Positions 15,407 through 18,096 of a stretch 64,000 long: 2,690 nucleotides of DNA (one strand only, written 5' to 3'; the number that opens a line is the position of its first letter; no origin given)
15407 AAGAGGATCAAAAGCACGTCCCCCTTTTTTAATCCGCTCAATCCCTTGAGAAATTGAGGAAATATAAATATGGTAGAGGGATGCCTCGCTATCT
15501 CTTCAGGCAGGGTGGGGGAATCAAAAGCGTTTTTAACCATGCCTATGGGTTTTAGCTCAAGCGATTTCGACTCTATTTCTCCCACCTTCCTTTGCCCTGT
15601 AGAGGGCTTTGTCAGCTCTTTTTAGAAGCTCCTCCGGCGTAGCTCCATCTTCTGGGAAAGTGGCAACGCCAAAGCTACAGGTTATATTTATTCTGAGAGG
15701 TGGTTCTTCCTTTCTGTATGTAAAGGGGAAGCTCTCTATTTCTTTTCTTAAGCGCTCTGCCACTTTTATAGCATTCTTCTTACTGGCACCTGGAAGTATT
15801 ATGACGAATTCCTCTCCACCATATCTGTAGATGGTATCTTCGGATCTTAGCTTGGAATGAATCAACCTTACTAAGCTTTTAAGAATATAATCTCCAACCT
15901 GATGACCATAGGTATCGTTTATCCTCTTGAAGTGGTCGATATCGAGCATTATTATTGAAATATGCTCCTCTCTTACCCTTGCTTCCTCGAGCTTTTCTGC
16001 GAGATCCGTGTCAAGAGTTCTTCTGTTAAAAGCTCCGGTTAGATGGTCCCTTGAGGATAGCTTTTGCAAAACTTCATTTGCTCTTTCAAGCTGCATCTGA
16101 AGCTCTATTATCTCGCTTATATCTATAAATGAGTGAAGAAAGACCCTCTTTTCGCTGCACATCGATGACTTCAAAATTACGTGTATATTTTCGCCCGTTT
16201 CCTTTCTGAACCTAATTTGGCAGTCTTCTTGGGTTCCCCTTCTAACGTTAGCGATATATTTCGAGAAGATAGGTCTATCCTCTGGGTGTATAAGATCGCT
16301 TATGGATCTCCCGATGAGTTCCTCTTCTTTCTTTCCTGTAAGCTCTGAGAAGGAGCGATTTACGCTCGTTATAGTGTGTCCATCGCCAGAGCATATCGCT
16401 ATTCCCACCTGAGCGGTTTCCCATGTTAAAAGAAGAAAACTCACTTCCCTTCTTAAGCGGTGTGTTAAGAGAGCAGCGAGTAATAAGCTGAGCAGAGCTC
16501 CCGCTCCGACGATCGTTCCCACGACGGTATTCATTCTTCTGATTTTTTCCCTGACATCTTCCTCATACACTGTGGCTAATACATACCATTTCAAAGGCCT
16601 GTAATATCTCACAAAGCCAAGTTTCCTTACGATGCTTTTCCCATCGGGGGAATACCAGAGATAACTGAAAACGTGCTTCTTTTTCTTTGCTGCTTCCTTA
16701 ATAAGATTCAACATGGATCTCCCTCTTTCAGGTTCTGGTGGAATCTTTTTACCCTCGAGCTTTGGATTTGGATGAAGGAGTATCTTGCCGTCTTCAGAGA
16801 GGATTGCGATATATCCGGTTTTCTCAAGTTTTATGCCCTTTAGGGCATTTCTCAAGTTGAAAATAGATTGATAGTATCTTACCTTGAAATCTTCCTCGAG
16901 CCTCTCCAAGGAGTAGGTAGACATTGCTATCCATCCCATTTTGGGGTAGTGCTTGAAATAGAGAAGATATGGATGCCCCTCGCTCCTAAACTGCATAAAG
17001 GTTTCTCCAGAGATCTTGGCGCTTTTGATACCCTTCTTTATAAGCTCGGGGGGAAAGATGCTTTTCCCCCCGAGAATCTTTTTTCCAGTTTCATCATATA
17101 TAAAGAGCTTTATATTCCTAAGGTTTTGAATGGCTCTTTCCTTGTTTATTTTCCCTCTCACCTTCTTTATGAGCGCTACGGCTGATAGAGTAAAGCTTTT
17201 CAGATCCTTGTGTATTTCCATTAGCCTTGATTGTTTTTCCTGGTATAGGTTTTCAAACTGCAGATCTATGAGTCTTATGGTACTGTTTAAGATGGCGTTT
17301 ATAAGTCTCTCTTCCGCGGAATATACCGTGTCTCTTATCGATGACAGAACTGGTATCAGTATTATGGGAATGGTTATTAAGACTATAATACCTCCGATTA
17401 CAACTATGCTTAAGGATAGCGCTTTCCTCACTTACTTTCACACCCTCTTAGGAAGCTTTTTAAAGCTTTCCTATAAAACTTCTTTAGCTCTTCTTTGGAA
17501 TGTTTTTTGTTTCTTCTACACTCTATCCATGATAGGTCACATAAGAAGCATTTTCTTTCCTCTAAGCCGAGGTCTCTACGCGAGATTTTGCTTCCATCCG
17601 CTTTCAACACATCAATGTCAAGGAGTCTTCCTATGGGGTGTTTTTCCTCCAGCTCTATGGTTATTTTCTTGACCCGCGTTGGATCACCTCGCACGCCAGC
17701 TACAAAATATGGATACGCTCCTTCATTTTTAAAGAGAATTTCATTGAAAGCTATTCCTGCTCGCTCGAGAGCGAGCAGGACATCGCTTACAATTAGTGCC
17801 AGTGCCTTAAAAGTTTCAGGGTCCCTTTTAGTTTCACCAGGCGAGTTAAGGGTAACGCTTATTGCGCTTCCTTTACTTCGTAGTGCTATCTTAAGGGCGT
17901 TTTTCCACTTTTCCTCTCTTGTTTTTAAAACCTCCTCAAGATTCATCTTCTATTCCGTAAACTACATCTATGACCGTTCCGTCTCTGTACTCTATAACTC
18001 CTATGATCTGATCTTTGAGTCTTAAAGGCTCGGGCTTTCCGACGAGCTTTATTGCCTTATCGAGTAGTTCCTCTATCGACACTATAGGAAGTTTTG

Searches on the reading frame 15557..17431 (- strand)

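Call 48: search_protein_families(library=pfam, proteins=[window:15557-17431:-], max_evalue=0.001)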
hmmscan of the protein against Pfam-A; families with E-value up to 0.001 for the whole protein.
window:15557-17431:- (624 aa): 10 families
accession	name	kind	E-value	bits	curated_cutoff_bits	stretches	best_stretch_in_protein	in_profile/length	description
PF00990.26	GGDEF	-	4.1e-50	170.1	23.8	1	460-620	2-161/161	Diguanylate cyclase, GGDEF domain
PF08269.17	dCache_2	-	1.2e-24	87.4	26.5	1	36-293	16-297/298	Cache domain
PF17200.10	sCache_2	-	2e-18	67.2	25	1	193-299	41-151/155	Single Cache domain 2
PF17201.10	Cache_3-Cache_2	-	5.6e-15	55.8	27.7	1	188-301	186-297/299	Cache 3/Cache 2 fusion domain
PF13426.13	PAS_9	-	5.6e-13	49.5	27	1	342-440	2-103/103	PAS domain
PF00989.32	PAS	-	2.7e-10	40.7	22.6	1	338-421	8-92/113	PAS fold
PF08447.18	PAS_3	-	3.9e-09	37.1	25.6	1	355-418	2-68/89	PAS fold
PF13188.13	PAS_8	-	3.4e-05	24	21.8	1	338-386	8-55/65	PAS domain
PF08448.16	PAS_4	-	5e-05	23.9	23.1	1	338-399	2-62/110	PAS fold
PF02743.24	dCache_1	-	6.7e-05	23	45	1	193-257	155-227/240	Cache domain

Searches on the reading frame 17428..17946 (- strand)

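Call 78: search_protein_families(library=pfam, proteins=[window:17428-17946:-], max_evalue=0.001)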
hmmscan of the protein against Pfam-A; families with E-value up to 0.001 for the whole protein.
window:17428-17946:- (172 aa): 1 family
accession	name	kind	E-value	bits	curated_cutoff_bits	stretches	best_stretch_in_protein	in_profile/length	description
PF03802.19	CitX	-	5.5e-38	130.7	25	1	2-163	2-163/165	Apo-citrate lyase phosphoribosyl-dephospho-CoA transferase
